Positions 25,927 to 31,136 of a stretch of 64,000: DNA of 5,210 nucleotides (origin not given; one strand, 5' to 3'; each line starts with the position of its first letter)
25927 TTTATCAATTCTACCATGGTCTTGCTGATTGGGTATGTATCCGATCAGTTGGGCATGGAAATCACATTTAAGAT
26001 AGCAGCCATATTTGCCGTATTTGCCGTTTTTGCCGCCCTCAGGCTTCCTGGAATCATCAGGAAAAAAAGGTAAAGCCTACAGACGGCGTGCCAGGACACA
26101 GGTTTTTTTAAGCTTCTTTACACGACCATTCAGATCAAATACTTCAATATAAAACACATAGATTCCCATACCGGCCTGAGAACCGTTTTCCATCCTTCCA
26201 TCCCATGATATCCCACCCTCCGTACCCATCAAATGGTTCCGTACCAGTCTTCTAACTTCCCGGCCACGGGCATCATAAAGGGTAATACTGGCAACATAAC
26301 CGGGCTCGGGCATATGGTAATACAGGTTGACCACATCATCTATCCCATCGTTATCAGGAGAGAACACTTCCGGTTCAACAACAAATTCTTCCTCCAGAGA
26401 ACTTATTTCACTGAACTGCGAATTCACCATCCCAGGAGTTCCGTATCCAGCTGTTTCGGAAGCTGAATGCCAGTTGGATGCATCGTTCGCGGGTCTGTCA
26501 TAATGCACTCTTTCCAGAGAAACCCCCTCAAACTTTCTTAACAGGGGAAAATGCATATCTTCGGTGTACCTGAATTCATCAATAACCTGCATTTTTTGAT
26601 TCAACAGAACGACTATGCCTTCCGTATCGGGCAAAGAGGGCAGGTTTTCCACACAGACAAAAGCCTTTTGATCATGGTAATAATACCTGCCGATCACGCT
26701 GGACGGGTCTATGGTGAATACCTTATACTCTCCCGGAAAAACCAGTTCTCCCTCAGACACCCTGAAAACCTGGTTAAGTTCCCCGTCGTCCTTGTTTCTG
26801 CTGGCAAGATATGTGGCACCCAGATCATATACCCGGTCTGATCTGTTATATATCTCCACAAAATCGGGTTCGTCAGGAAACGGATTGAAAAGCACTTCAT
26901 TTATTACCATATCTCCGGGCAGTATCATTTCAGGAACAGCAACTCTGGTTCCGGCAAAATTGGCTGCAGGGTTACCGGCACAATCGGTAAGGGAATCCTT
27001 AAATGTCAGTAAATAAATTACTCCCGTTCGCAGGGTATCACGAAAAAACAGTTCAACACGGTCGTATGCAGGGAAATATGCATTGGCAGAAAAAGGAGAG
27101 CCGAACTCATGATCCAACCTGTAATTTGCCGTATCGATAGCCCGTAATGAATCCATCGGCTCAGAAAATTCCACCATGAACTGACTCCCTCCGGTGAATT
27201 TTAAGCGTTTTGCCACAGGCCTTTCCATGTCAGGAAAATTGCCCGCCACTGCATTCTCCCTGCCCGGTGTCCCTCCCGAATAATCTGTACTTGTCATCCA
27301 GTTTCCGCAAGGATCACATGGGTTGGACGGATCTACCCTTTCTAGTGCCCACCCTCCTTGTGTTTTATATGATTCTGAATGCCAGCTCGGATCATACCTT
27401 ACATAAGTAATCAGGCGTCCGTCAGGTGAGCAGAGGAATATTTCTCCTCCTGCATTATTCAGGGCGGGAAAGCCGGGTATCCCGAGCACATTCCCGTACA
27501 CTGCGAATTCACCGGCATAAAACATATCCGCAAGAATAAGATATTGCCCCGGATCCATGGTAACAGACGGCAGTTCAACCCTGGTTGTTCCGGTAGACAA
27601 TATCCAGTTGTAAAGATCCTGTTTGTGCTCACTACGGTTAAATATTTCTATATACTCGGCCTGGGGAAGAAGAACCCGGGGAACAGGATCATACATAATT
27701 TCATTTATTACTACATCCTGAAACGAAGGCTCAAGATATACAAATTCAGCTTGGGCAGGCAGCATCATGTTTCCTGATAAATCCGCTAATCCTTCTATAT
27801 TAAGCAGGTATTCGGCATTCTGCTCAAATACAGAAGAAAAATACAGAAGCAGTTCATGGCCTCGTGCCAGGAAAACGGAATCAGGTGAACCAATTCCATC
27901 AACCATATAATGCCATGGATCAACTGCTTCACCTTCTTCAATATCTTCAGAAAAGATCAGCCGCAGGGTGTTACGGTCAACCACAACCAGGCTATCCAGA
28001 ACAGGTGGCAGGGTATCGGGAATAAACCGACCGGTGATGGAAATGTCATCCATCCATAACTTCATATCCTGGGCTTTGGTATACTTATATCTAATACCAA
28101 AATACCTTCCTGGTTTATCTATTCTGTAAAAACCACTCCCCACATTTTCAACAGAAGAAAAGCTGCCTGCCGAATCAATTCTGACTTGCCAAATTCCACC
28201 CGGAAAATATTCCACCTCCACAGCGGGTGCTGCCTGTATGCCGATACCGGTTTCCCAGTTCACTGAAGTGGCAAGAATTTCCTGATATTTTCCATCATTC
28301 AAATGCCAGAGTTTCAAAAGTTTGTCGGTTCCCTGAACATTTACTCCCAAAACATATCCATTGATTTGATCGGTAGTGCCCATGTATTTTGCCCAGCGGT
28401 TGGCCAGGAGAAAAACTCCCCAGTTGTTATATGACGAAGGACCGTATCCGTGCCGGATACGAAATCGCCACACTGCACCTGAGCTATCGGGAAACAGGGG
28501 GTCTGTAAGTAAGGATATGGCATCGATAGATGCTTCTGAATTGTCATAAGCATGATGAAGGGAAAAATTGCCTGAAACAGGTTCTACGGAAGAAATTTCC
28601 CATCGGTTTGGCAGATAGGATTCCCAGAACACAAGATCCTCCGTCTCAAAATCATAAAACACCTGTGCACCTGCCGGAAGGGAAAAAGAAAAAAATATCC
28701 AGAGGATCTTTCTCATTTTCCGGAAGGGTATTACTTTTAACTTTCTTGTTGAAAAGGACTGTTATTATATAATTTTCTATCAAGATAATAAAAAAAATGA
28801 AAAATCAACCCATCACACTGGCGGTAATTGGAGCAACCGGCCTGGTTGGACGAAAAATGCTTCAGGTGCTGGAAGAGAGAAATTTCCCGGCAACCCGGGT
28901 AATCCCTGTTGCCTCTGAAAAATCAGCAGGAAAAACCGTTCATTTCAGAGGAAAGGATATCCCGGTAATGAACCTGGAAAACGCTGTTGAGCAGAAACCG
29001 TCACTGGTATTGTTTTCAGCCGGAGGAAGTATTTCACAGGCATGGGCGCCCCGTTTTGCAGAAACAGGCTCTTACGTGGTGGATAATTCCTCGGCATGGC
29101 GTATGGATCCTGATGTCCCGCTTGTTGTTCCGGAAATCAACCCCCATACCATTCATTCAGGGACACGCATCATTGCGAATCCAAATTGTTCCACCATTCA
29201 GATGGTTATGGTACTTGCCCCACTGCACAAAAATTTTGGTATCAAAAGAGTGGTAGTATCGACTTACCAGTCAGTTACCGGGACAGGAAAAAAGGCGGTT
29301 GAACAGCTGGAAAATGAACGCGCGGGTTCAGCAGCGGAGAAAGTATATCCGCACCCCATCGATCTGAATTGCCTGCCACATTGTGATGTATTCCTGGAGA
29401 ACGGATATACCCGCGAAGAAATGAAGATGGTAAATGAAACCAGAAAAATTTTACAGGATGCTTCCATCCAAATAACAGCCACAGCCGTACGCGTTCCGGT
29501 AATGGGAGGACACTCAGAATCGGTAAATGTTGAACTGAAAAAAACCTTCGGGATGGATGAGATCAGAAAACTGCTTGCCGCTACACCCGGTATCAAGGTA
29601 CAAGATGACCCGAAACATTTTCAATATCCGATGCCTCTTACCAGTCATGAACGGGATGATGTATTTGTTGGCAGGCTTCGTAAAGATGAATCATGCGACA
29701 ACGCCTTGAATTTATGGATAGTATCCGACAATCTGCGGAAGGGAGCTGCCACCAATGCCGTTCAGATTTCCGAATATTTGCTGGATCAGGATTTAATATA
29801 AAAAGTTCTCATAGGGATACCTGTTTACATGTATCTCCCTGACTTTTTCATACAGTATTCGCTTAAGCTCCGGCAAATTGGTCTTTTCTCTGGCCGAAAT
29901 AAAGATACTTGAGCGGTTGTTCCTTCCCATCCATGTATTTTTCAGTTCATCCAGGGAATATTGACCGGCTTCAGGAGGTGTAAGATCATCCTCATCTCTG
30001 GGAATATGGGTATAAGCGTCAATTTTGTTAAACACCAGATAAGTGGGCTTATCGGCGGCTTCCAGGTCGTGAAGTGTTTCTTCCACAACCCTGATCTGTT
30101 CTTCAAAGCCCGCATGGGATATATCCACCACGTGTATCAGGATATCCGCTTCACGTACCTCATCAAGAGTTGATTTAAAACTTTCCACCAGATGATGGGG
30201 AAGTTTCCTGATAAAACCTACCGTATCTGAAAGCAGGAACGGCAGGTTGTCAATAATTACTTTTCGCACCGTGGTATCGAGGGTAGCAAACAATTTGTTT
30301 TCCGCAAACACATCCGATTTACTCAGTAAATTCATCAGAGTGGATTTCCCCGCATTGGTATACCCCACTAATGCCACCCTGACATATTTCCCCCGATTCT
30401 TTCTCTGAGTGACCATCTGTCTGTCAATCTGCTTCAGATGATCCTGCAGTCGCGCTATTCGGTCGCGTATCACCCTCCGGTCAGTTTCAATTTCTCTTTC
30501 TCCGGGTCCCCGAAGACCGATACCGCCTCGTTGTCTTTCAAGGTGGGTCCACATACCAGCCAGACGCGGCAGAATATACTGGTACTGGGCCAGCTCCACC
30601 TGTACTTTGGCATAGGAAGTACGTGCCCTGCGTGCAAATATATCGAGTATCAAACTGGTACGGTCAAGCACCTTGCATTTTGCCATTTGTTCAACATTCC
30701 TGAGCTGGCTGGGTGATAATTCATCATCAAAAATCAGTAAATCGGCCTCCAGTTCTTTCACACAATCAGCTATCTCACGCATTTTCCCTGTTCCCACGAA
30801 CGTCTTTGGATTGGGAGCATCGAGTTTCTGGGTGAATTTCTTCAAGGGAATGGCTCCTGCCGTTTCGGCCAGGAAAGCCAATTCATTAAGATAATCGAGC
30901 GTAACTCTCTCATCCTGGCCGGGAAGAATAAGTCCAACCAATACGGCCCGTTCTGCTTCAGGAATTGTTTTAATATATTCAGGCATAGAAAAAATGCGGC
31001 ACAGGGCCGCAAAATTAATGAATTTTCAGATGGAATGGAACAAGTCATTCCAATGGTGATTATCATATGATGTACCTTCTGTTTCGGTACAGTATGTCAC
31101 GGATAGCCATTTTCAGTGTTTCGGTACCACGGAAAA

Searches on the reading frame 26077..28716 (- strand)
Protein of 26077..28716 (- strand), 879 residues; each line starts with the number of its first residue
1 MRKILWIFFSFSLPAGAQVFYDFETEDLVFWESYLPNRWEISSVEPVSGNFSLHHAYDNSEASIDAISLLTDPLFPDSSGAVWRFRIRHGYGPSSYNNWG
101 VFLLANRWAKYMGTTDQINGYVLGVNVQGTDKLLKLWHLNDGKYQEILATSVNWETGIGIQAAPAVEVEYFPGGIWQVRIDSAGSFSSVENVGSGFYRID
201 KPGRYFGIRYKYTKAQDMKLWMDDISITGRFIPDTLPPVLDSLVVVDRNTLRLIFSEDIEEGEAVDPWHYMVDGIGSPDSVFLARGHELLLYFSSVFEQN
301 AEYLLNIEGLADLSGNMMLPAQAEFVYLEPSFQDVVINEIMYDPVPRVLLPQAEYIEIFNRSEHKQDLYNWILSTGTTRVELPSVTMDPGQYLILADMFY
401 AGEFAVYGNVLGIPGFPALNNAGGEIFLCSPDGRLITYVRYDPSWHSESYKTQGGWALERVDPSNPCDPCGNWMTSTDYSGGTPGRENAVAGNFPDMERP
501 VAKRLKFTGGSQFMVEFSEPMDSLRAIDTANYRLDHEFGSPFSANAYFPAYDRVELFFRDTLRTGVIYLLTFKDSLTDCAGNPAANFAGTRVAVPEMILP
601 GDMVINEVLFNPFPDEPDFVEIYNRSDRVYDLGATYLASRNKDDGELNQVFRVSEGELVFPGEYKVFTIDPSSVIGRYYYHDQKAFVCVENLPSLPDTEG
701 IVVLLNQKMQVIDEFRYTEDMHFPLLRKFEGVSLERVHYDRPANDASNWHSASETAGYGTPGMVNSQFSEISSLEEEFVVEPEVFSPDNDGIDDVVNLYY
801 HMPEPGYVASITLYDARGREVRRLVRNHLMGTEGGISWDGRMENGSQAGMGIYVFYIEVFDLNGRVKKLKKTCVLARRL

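Call 62: search_protein_families(library=pfam, proteins=[window:26077-28716:-], max_evalue=0.0001)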
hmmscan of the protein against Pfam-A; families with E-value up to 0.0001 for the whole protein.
window:26077-28716:- (879 aa): 3 families
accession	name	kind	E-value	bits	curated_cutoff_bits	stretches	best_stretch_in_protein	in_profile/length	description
PF00932.25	LTD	-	2.2e-21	76.7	34.3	2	332-441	5-107/109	Lamin Tail Domain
PF13205.12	Big_5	-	5.6e-09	37.1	23.6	0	500-584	12-95/105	Bacterial Ig-like domain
PF13585.12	CHU_C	-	1.9e-05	25.1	27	1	782-863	4-73/86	CHU_C Type IX secretion signal domain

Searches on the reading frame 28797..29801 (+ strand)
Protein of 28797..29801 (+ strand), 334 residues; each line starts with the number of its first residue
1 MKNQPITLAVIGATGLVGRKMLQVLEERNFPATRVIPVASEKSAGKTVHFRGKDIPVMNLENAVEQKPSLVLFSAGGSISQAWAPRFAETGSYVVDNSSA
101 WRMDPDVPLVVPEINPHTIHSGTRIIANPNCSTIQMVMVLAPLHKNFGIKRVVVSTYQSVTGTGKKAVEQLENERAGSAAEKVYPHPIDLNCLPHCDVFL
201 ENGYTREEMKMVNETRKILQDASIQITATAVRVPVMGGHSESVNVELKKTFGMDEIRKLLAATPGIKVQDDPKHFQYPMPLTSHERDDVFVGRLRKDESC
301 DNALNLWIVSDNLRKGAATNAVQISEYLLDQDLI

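Call 62: search_protein_families(library=pfam, proteins=[window:28797-29801:+], max_evalue=0.0001)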
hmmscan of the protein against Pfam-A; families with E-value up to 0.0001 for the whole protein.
window:28797-29801:+ (334 aa): 3 families
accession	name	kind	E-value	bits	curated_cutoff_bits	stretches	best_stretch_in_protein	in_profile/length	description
PF02774.23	Semialdhyde_dhC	-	1.6e-50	172.2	26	1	140-315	1-184/184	Semialdehyde dehydrogenase, dimerisation domain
PF01118.30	Semialdhyde_dh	-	3.2e-33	115.1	26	1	8-120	2-119/121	Semialdehyde dehydrogenase, NAD binding domain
PF02800.25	Gp_dh_C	-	1.5e-08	34.8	24.4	0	216-264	62-110/158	Glyceraldehyde 3-phosphate dehydrogenase, C-terminal domain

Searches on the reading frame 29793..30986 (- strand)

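Call 62: search_protein_families(library=pfam, proteins=[window:29793-30986:-], max_evalue=0.0001)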
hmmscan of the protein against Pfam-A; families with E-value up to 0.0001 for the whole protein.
window:29793-30986:- (397 aa): 5 families
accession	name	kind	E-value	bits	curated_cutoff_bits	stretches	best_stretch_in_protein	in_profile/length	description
PF13167.11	GTP-bdg_N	-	1e-33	116.2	25.4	1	32-118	3-89/89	GTP-binding GTPase N-terminal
PF16360.10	GTP-bdg_M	-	1.7e-31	109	29.5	1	120-198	1-79/79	GTP-binding GTPase Middle Region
PF01926.29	MMR_HSR1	-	6e-23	81.6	21.9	1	203-321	1-113/113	50S ribosome-binding GTPase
PF00025.27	Arf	-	4.5e-07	29.9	22.3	1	192-330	5-133/174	ADP-ribosylation factor family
PF00009.33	GTP_EFTU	-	9.1e-05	22.6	26.5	0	276-381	89-185/188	Elongation factor Tu GTP binding domain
